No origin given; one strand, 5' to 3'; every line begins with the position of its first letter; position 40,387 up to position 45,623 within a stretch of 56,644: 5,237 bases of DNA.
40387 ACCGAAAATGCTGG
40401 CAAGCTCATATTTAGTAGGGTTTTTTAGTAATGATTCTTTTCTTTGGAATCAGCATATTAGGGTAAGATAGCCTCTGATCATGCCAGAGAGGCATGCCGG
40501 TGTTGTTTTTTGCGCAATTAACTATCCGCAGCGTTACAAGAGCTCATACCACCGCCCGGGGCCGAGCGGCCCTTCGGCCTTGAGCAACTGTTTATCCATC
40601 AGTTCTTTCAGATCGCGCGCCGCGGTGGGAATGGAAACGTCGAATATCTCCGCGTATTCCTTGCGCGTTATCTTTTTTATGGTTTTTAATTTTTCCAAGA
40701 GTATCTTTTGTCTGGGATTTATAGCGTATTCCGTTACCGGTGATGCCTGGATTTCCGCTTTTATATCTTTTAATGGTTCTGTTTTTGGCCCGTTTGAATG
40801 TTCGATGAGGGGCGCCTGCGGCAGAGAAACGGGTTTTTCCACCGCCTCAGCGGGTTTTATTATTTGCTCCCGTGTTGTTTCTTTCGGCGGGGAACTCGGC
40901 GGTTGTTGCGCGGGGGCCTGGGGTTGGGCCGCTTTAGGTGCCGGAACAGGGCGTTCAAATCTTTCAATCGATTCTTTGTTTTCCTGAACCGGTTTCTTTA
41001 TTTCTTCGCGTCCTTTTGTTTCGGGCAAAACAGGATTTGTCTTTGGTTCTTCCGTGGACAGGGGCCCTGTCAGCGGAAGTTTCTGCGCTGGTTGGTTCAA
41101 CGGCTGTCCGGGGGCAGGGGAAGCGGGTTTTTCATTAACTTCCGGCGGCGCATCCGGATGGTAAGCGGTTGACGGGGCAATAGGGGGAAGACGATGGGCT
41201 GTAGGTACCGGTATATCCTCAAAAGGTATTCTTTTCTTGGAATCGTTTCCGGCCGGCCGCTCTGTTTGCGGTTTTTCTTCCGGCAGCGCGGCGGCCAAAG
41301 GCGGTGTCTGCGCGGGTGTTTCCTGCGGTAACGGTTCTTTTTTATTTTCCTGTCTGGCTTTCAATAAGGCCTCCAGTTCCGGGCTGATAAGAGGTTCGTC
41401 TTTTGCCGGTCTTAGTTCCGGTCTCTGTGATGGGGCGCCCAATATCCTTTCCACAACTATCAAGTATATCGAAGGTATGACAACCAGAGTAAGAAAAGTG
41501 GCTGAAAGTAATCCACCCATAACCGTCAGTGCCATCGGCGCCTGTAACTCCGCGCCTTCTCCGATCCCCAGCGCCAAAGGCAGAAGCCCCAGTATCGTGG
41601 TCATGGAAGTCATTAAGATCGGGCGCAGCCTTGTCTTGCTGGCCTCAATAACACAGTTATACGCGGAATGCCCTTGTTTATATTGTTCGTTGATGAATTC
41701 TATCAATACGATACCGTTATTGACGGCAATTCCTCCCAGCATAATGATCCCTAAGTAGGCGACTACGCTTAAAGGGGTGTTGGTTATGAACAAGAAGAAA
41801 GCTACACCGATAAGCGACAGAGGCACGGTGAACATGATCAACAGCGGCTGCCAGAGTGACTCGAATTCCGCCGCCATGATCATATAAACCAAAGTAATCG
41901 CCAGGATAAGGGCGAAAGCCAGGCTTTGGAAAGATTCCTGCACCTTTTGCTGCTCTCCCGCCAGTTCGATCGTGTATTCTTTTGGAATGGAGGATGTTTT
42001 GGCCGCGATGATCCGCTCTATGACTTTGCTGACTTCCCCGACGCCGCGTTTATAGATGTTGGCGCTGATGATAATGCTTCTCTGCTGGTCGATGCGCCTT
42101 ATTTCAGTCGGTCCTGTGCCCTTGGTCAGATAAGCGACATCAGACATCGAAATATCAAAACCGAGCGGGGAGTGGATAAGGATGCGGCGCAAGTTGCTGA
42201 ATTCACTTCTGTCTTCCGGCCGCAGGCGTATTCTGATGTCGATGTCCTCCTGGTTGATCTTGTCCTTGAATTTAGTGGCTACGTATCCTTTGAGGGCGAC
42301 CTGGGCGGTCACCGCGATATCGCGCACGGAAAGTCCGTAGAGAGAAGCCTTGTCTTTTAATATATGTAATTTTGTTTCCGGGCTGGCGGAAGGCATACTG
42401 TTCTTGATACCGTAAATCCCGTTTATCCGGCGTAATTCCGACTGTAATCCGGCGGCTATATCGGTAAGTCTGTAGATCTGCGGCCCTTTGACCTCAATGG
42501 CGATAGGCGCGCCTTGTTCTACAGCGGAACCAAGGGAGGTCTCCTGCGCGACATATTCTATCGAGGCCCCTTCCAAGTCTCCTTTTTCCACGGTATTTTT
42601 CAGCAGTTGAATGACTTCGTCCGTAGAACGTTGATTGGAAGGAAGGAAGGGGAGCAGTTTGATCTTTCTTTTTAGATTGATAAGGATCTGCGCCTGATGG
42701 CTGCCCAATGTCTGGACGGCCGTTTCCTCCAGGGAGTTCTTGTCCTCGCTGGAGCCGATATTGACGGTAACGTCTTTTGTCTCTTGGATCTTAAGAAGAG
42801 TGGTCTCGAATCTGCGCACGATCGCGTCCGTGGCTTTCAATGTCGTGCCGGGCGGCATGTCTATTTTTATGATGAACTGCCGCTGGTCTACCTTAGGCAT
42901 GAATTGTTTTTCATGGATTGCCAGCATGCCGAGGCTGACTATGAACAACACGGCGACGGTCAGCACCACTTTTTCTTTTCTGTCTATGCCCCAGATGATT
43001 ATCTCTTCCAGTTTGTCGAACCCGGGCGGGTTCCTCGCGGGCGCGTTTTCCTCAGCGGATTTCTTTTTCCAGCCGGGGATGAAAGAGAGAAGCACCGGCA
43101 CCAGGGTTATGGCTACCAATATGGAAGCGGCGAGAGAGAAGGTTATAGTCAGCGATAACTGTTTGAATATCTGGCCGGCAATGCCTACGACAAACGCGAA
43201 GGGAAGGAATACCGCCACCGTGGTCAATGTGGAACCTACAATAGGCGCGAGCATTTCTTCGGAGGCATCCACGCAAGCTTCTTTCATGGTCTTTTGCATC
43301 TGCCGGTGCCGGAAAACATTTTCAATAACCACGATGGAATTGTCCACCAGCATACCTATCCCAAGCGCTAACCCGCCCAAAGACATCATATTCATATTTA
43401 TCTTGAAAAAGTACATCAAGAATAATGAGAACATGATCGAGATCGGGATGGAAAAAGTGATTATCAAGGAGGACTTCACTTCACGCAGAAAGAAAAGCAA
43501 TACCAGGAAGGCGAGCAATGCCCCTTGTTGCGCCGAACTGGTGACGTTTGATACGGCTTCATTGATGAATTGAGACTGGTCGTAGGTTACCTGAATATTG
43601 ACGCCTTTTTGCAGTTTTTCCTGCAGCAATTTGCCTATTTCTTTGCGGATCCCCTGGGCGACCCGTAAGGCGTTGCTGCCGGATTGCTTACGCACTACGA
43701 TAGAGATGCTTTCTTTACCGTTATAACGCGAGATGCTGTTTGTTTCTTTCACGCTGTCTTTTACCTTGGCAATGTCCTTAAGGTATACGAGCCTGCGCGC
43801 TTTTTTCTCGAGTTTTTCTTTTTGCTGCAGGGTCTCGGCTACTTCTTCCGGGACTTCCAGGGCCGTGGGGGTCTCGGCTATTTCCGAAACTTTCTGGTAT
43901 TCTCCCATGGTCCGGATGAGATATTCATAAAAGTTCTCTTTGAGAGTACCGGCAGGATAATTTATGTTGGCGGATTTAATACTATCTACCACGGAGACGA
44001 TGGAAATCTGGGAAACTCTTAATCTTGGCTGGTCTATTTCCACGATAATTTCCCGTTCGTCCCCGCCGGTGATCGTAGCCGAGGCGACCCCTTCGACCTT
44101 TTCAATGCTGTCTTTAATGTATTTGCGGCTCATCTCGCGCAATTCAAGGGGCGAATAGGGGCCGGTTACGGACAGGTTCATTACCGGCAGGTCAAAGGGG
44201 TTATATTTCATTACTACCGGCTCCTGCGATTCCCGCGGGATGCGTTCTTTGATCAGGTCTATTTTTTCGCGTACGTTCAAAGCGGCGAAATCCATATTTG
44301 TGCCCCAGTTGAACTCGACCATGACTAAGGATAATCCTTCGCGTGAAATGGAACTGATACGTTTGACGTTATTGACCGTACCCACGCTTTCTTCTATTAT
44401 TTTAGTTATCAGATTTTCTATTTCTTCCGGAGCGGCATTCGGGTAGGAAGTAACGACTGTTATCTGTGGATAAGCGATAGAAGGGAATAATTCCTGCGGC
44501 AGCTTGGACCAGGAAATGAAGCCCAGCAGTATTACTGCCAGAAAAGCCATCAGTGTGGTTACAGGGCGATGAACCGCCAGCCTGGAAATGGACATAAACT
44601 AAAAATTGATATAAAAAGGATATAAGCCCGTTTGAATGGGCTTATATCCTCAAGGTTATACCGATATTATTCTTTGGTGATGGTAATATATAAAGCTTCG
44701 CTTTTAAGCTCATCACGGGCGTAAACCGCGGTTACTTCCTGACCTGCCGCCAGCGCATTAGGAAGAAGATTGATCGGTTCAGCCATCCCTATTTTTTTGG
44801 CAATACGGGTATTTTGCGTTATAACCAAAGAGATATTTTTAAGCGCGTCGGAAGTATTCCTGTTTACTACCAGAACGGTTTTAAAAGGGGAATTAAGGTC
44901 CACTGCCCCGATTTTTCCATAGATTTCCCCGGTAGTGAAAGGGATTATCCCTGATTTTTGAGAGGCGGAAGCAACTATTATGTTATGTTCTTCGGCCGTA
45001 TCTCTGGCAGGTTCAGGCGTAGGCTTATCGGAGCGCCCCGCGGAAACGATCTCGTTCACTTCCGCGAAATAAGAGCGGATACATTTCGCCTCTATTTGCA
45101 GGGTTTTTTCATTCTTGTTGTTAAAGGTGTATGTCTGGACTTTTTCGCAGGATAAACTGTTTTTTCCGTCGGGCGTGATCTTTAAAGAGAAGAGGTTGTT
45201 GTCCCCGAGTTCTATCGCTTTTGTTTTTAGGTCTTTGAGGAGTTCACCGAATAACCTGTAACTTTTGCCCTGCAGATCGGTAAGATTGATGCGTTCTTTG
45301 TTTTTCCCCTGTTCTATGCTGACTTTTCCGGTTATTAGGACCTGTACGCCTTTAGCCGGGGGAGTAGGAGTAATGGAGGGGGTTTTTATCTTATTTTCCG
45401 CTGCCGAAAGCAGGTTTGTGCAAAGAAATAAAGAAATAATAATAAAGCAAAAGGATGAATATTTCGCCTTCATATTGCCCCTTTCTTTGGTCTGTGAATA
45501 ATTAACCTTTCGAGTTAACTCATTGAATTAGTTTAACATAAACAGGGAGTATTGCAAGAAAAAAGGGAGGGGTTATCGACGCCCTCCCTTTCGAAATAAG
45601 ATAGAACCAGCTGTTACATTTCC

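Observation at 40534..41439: RND efflux permease fused, through a roughly 240-aa proline-rich linker, to a C-terminal winged-helix DNA-binding domain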

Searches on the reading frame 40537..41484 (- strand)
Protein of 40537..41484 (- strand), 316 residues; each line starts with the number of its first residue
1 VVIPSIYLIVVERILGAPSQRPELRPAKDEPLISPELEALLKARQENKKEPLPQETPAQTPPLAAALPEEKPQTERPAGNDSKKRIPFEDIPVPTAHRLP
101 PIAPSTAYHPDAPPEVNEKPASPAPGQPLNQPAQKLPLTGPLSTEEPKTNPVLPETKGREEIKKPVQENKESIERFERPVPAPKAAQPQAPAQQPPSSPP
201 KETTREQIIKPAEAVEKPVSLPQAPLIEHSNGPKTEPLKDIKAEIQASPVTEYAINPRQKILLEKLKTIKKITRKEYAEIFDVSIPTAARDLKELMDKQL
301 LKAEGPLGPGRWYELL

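Call 3: search_protein_families(library=pfam, proteins=[window:40537-41439:-], max_evalue=1)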
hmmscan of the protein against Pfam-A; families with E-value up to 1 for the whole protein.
window:40537-41439:- (301 aa): 4 families
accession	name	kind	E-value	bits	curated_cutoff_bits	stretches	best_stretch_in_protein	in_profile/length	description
PF08220.18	HTH_DeoR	-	0.00014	22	21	1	243-286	1-44/57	DeoR-like helix-turn-helix domain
PF25213.1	HVO_A0261_N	-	0.043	14.1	35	1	243-289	12-57/86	HVO_A0261 N-terminal domain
PF08279.18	HTH_11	-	0.14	12.5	25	1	243-281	1-40/55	HTH domain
PF13545.12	HTH_Crp_2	-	0.25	11.8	27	1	256-287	22-53/70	Crp-like helix-turn-helix domain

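Call 87: predict_structure(protein=window:40537-41484:-)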
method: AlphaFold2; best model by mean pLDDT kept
length: 316 residues; sequences in the alignment: 1
mean_pLDDT: 51.8   pTM: 0.17
mean pLDDT of the five models: 51.8, 46.8, 45.8, 44.6, 43.9
residues with pLDDT >= 90: 0; 70-90: 7; 50-70: 171; < 50: 138
segments of 3 or more residues with pLDDT < 50: 1-5, 7-22, 52-54, 62-70, 72-75, 78-80, 104-106, 142-144, 147-149, 192-194, 201-203, 224-227, 238-255, 282-286, 312-316
pLDDT, mean of each block of 10 residues (from residue 1): 42 43 50 66 65 48 46 47 54 54 50 53 50 54 49 50 53 57 51 53 51 49 47 48 43 49 62 58 50 60 56 49
secondary structure, 60 per line:
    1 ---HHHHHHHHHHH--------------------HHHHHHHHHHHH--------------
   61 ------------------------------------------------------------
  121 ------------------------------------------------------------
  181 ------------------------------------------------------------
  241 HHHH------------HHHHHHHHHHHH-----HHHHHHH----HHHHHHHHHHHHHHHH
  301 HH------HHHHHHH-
elements in order: H4-14 H35-46 H241-244 H257-268 H274-280 H285-302 H309-315
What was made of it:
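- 40723..41454 (-): Low-complexity linker (residues 1048-1291): acidic, 20% Pro, no hydrophobic segment. A single-sequence AF2 model shows no secondary structure across residues 47-240 of the submitted tail (call 87; weak evidence).
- Tried and rejected: The model is low-confidence throughout (pLDDT 52) and gives only weak support for disorder (call 87).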

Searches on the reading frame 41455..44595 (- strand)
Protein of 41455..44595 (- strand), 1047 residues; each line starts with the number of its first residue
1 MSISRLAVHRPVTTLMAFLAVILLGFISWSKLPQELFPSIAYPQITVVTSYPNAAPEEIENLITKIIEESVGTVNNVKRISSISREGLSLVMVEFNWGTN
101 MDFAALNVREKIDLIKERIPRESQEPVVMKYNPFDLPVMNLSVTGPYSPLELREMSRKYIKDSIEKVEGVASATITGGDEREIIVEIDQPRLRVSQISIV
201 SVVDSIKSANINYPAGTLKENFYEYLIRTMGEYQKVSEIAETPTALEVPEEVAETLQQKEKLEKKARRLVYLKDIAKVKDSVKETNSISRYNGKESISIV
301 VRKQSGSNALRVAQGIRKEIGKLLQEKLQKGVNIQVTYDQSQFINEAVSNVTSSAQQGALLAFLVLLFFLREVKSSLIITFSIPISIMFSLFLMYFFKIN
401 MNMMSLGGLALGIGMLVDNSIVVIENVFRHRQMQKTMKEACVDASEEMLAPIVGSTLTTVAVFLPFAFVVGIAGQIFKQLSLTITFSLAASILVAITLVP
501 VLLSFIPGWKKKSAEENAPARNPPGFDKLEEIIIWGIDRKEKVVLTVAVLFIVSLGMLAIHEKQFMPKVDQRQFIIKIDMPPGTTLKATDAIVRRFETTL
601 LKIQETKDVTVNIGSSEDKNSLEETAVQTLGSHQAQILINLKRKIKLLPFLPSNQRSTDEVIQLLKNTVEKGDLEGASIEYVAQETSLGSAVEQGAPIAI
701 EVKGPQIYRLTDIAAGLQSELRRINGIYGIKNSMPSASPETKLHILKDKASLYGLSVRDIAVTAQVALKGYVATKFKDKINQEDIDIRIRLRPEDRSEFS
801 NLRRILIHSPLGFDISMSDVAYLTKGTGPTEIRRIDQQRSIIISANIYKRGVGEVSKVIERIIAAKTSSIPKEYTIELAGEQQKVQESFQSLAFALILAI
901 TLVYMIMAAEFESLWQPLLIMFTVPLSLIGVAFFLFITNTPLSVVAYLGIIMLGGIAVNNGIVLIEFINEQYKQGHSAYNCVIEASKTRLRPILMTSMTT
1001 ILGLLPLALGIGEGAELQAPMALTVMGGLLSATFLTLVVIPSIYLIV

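Call 86: search_solved_structures(query=window:41455-44595:-, max_evalue=1e-30, show_alignments=1)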
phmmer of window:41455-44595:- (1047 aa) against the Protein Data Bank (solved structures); distinct sequences matched with E-value up to 1e-30: 80 (the best 60 are shown).
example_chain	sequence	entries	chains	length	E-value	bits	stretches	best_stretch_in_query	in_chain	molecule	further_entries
7b8p_A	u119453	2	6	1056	1.3e-91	311.6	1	1-614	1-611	Efflux pump membrane transporter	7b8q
6ows_A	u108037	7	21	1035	7.3e-91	309.1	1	4-614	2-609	Efflux pump membrane transporter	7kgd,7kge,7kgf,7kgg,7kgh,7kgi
22xk_B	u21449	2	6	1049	5.8e-90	306.1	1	4-598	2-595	MexBYB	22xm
9j3d_J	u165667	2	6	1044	8.3e-90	305.6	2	8-606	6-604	Efflux pump membrane transporter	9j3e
5t0o_A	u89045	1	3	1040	4.7e-89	303.1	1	4-1045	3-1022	CmeB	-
5lq3_A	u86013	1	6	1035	4.9e-89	303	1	4-1045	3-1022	CmeB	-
8gjj_B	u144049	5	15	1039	1.1e-88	301.9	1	4-1045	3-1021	Efflux pump membrane transporter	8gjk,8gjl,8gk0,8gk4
7m4p_A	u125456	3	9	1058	2.1e-88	301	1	5-604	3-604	Efflux pump membrane transporter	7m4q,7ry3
8f3e_A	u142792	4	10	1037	7.1e-88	299.2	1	7-601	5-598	Efflux pump membrane transporter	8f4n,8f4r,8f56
8yr0_A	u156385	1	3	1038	7.1e-88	299.2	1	3-1047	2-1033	Cation/multidrug efflux pump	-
9lyq_B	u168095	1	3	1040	7.9e-87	295.7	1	4-1046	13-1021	Multidrug resistance protein MdtB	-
3w9i_A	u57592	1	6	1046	1.1e-86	295.2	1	4-604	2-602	Multidrug resistance protein MexB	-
2v50_A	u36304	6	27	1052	1.2e-86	295.2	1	4-604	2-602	MULTIDRUG RESISTANCE PROTEIN MEXB | Efflux pump membrane transporter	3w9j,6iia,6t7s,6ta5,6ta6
21fo_A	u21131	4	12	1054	1.2e-86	295.2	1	4-604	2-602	Multidrug resistance protein MexB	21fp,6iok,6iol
7wlv_A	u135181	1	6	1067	5.3e-86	293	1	1-602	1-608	Efflux pump membrane transporter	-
4c48_A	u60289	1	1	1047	9.5e-85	288.8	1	8-595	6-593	ACRIFLAVINE RESISTANCE PROTEIN B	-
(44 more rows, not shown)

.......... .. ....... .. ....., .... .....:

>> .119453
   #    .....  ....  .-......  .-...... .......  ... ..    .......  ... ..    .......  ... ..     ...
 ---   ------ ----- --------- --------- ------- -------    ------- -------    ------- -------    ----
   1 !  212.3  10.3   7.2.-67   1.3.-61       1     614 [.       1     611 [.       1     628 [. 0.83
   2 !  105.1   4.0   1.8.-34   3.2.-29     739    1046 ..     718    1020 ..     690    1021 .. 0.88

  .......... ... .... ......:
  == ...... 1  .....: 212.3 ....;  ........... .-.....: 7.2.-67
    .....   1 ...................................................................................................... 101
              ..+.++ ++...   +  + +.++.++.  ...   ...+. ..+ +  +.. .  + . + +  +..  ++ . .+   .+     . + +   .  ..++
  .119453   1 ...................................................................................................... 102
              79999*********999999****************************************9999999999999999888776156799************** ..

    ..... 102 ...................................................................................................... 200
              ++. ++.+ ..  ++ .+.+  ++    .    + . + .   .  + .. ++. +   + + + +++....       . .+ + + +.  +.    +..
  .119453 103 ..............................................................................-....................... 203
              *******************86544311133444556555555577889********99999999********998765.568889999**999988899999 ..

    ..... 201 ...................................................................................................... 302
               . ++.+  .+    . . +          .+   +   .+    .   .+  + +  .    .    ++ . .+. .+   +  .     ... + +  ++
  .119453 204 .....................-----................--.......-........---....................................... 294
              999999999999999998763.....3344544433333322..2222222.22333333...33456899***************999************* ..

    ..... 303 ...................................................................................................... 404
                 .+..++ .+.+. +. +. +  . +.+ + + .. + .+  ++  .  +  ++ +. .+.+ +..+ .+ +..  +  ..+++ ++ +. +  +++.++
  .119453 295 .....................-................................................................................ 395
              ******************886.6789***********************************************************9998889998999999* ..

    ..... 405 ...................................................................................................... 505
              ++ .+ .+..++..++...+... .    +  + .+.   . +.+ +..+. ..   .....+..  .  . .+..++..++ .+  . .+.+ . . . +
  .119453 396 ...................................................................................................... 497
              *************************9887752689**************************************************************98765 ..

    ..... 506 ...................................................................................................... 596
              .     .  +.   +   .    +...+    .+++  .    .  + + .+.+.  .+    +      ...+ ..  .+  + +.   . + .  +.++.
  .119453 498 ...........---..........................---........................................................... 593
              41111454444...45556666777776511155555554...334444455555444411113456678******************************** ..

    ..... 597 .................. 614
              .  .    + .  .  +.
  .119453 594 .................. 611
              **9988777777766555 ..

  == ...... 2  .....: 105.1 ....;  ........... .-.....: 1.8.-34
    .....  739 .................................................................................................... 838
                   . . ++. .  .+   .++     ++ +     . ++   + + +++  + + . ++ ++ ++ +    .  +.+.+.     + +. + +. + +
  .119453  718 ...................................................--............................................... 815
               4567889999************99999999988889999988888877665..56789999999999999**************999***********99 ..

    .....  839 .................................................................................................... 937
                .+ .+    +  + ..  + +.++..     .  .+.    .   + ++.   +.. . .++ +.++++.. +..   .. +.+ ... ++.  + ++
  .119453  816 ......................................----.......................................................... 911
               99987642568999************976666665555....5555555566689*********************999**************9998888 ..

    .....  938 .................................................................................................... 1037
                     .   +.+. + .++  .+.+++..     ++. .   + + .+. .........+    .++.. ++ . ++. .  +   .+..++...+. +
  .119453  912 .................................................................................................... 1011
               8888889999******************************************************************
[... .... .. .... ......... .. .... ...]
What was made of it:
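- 41455..44595 (-): RND permease core of RND1 (residues 1-1047; 12 hydrophobic segments). Closest solved chains are 7b8p, 6ows, CmeB, MexB and AcrB at about 300 bits (call 86).
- On HAE-1 multidrug RND (AcrB/MexB type): The alignment to 7b8p shows VDNSIVV against VDDAIVV, and AVNNGIV against SAKNAIL (call 86).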

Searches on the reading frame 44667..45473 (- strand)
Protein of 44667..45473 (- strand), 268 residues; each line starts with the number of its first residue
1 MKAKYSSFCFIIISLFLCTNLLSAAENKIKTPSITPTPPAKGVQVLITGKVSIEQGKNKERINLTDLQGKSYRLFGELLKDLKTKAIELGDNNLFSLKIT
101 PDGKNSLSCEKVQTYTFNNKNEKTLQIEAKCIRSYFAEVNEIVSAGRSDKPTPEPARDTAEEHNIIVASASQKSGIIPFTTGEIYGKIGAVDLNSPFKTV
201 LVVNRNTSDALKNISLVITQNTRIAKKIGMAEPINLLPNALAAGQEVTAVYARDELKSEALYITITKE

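Call 21: search_protein_families(library=pfam, proteins=[window:44667-45473:-], max_evalue=0.01)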
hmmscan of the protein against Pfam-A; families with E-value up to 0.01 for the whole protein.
window:44667-45473:- (268 aa): 0 families
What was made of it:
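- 44667..45473 (-): up268: conserved secreted-looking protein of unknown family, upstream of RND1 in clade A. No Pfam hit (call 21).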
